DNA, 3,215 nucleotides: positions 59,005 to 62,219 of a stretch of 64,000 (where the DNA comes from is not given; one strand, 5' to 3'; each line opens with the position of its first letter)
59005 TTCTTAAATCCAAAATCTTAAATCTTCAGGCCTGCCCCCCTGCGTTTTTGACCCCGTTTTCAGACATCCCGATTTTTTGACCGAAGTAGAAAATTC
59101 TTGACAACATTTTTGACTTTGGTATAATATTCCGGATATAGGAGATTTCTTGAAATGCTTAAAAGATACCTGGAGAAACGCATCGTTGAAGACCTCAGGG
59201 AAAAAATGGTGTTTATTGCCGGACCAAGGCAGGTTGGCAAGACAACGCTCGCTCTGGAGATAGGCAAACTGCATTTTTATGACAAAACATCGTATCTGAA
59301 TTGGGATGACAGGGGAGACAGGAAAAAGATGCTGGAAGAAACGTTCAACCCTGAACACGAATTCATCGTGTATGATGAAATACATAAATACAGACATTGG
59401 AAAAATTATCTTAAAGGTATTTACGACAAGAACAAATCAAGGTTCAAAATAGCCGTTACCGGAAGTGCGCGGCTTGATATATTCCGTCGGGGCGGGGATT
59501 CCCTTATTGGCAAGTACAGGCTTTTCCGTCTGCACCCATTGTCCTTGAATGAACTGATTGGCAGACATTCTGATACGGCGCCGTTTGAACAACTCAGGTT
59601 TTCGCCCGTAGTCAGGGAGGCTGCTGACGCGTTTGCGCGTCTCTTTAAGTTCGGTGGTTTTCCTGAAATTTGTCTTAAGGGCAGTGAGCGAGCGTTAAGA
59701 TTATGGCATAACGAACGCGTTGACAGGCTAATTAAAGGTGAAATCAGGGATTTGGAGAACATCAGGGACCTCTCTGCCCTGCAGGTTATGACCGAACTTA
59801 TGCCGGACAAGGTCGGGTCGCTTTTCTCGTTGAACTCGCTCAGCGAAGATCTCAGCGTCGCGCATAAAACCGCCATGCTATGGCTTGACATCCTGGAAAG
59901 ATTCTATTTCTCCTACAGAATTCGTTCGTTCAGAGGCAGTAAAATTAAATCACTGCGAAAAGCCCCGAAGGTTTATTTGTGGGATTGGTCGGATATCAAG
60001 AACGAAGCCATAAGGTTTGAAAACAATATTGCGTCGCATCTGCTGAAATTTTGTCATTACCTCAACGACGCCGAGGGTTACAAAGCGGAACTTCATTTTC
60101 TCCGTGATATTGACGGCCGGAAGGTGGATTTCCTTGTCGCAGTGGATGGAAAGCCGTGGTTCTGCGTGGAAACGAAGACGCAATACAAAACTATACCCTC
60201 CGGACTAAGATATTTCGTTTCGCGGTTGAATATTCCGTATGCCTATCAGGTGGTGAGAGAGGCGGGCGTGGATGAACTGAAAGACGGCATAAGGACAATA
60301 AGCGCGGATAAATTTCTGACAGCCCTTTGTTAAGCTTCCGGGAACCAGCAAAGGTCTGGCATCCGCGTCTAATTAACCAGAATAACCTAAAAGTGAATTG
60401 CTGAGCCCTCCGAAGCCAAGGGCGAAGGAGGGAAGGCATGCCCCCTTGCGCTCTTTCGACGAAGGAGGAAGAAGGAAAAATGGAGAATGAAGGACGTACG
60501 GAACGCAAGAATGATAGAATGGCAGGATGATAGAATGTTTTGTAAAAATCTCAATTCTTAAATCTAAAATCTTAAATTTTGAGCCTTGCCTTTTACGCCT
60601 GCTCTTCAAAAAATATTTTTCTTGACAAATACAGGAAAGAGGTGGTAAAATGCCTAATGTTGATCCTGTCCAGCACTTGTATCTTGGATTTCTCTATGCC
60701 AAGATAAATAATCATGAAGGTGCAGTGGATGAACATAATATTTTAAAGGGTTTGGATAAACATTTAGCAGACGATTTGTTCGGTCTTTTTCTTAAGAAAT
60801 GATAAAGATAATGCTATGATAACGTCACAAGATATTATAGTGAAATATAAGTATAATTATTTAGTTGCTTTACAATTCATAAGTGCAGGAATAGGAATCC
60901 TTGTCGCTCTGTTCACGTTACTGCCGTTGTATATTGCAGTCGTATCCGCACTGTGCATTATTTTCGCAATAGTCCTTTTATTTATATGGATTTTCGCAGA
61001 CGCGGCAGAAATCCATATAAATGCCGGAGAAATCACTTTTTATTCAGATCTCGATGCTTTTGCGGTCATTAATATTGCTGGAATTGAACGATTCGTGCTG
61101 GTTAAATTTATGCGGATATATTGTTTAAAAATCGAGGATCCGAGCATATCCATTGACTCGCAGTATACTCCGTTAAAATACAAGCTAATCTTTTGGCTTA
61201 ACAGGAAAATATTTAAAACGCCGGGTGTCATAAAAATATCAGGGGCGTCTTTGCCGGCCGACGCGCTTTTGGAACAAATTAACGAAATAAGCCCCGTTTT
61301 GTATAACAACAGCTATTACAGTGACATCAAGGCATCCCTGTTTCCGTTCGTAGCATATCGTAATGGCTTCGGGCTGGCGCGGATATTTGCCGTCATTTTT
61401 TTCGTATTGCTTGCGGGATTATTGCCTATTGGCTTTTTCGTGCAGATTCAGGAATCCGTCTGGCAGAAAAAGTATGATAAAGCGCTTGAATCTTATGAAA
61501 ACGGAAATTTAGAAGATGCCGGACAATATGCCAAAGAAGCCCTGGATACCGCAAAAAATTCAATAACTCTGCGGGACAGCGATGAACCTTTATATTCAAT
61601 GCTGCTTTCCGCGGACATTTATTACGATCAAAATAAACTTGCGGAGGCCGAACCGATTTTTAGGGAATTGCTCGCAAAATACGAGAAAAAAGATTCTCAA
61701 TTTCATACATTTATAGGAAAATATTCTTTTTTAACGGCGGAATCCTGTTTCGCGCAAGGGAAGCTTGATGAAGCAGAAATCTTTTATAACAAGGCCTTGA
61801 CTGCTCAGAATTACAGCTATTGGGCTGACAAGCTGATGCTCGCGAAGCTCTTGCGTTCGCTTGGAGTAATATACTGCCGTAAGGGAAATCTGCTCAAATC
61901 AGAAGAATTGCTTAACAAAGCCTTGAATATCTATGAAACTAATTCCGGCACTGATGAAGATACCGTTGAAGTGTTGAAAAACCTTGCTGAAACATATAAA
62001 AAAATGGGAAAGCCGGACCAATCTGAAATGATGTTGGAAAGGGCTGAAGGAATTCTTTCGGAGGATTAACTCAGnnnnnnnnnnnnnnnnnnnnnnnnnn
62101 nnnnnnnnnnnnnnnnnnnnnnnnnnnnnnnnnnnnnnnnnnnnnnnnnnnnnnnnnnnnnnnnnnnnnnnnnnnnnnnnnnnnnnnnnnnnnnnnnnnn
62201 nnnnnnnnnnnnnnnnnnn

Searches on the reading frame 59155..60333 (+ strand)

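Call 22: search_protein_families(library=ncbifam, proteins=[window:59155-60333:+], max_evalue=0.001)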
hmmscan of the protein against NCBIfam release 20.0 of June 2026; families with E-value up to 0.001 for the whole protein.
window:59155-60333:+ (392 aa): 0 families

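Call 36: search_protein_families(library=pfam, proteins=[window:59155-60333:+], max_evalue=0.001)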
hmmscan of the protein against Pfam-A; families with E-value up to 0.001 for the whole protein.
window:59155-60333:+ (392 aa): 2 families
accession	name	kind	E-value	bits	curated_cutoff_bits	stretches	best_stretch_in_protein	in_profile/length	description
PF13173.12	AAA_14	-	2.3e-25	89.5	27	1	16-134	2-128/129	AAA domain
PF13635.12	DUF4143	-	9.7e-21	74.6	28.1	2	196-278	3-85/160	Domain of unknown function (DUF4143)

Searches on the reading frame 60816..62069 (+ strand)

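Call 22: search_protein_families(library=ncbifam, proteins=[window:60816-62069:+], max_evalue=0.001)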
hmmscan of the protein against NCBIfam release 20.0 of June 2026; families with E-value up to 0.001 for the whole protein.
window:60816-62069:+ (417 aa): 5 families
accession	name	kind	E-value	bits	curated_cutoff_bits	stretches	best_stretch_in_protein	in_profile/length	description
NF041635.1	STM3941_fam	subfamily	1.8e-05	24.7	40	1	15-157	9-155/157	STM3941 family protein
NF040586.1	FxSxx_TPR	equivalog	5.4e-05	21.9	300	0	310-409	523-623/830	FxSxx-COOH system tetratricopeptide repeat protein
TIGR02552.1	LcrH_SycD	equivalog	0.00012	21.8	104.8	0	253-331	12-82/136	SycD/LcrH family type III secretion system chaperone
NF033920.0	C39_PA2778_fam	equivalog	0.00024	20.6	150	0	353-410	193-250/255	PA2778 family cysteine peptidase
TIGR02521.1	type_IV_pilW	equivalog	0.00039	20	154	1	217-411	32-196/234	type IV pilus biogenesis/stability protein PilW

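Call 36: search_protein_families(library=pfam, proteins=[window:60816-62069:+], max_evalue=0.001)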
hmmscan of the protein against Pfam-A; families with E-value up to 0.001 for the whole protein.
window:60816-62069:+ (417 aa): 13 families
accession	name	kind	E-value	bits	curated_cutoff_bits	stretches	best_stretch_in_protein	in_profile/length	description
PF13424.12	TPR_12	-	4.1e-24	85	30.1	3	343-413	3-74/77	Tetratricopeptide repeat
PF07719.23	TPR_2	-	3.1e-13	49.2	27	0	343-376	1-34/34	Tetratricopeptide repeat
PF13374.12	TPR_10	-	5.3e-13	49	27.5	0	266-291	9-34/42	Tetratricopeptide repeat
PF13432.12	TPR_16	-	7.4e-11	42.7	32.7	1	265-333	3-63/65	Tetratricopeptide repeat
PF00515.34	TPR_1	-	1.2e-10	41.2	27.8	0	309-329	9-29/34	Tetratricopeptide repeat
PF13428.12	TPR_14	-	2.3e-10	40.6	23.5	0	307-344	7-43/44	Tetratricopeptide repeat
PF24885.1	TPR_NPHP3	-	5.6e-09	36.2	100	1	340-413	138-212/239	Nephrocystin-3 TPR domain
PF13181.12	TPR_8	-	1.4e-08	34.7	25.7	0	310-331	10-31/34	Tetratricopeptide repeat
PF14559.12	TPR_19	-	2.1e-08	34.8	25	0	228-300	3-65/68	Tetratricopeptide repeat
PF17874.7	TPR_MalT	-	7.4e-08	32.5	45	1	228-414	13-191/336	MalT-like TPR region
PF13176.12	TPR_7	-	2.2e-07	30.8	27.9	0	263-291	3-31/36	Tetratricopeptide repeat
PF12895.13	ANAPC3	-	0.00034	21.3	27.2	0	257-326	21-81/82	Anaphase-promoting complex, cyclosome, subunit 3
PF25058.1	ARM_TT21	-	0.00067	20.1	27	0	229-320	20-113/155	Tetratricopeptide repeat protein 21 ARM repeat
